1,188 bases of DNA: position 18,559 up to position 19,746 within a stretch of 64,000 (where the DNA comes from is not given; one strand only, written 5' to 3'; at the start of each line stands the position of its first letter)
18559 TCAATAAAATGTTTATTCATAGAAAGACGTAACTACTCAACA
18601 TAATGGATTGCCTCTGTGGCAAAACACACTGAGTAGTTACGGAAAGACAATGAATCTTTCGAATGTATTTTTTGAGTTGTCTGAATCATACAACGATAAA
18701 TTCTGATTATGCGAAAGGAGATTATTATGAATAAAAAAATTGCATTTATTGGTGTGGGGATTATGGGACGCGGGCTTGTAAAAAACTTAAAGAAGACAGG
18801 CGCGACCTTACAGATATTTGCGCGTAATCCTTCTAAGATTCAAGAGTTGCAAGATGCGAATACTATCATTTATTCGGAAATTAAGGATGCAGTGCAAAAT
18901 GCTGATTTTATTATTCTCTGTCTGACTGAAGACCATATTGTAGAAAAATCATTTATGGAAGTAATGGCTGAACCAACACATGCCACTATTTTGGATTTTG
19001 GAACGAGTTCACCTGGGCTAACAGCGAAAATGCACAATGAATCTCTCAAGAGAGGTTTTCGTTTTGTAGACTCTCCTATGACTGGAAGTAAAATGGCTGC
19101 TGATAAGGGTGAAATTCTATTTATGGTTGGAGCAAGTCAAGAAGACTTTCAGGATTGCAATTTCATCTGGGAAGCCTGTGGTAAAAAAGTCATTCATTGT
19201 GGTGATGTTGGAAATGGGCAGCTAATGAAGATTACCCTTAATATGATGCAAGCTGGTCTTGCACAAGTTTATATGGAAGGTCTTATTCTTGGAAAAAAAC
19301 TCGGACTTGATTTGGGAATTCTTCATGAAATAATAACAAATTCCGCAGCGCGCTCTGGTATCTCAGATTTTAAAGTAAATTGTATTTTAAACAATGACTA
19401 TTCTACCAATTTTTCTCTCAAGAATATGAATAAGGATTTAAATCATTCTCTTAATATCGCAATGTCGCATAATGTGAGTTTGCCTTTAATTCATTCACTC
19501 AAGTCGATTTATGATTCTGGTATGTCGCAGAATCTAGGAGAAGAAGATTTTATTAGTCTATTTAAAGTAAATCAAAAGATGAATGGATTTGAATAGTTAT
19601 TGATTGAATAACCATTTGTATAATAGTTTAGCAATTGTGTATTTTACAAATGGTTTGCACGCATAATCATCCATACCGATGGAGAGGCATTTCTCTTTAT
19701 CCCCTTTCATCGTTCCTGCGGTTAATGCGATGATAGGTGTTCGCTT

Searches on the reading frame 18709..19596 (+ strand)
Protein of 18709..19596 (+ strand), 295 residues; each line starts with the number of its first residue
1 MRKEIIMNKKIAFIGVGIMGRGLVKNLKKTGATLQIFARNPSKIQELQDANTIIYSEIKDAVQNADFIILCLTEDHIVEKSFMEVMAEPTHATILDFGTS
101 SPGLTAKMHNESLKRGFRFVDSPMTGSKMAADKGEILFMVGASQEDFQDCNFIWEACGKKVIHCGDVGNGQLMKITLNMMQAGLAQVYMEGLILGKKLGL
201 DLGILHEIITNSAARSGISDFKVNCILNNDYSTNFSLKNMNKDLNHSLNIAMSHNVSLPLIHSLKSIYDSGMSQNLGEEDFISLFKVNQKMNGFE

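Call 34: search_protein_families(library=pfam, proteins=[window:18709-19596:+], max_evalue=0.00001)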
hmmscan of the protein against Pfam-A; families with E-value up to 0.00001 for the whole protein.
window:18709-19596:+ (295 aa): 5 families
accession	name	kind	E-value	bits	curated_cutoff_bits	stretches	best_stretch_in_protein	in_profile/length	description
PF03446.21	NAD_binding_2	-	2.6e-34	119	21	1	10-165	1-161/161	NAD binding domain of 6-phosphogluconate dehydrogenase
PF14833.11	NAD_binding_11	-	2.6e-22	79.8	30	1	168-286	1-120/122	NAD-binding of NADP-dependent 3-hydroxyisobutyrate dehydrogenase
PF03807.23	F420_oxidored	-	3.2e-10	40.9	21.6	1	10-77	1-72/94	NADP oxidoreductase coenzyme F420-dependent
PF01488.26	Shikimate_DH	-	7.3e-08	33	24.3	1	7-93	11-107/138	Shikimate / quinate 5-dehydrogenase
PF07991.19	KARI_N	-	6.1e-07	29.6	20.6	1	6-88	2-84/165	Acetohydroxy acid isomeroreductase, NADPH-binding domain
